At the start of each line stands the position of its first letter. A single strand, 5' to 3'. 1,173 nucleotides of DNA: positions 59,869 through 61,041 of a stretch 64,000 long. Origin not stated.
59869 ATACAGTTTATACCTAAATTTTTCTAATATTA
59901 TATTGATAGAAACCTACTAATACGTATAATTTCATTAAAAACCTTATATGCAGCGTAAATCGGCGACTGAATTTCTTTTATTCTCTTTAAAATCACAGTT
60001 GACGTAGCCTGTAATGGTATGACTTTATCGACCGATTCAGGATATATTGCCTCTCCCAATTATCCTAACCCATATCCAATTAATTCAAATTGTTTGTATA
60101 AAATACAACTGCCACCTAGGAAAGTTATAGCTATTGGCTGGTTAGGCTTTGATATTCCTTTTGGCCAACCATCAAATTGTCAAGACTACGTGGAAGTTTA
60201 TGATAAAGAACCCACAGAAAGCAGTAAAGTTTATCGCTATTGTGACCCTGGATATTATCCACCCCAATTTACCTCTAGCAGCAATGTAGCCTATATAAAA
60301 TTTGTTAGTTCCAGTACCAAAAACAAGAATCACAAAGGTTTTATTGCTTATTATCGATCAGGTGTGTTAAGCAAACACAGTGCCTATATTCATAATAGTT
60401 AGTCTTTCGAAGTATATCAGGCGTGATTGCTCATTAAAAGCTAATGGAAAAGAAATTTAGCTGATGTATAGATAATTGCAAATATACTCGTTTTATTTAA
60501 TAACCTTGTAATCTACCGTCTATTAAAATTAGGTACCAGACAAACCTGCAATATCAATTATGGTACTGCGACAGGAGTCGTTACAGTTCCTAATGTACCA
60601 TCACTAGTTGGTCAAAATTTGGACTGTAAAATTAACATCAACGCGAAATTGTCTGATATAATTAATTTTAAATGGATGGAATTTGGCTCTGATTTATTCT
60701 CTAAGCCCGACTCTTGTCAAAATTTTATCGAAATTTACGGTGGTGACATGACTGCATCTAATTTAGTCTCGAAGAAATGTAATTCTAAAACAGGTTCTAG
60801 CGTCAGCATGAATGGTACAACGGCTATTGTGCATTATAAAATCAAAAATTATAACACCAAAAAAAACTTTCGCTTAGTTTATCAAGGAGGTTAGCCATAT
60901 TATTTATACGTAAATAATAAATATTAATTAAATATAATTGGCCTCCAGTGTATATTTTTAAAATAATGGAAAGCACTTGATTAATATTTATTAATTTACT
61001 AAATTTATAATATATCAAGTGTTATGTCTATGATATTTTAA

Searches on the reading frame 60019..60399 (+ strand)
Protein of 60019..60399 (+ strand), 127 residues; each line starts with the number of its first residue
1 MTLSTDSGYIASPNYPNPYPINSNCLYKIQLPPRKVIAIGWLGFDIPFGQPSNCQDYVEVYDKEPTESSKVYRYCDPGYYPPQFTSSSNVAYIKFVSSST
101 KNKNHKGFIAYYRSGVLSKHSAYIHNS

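Call 51: search_protein_families(library=pfam, proteins=[window:60019-60399:+], max_evalue=0.001)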
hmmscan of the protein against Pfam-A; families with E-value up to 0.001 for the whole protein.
window:60019-60399:+ (127 aa): 1 family
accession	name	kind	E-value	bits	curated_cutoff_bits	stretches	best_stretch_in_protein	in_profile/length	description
PF00431.26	CUB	-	1.8e-20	73.7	21.4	1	3-112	5-110/110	CUB domain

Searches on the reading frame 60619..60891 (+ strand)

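Call 51: search_protein_families(library=pfam, proteins=[window:60619-60891:+], max_evalue=0.001)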
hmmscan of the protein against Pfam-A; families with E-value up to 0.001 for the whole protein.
window:60619-60891:+ (91 aa): 1 family
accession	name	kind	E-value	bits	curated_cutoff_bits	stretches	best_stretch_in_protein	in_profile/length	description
PF00431.26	CUB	-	0.00014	22.6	21.4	1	2-88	26-110/110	CUB domain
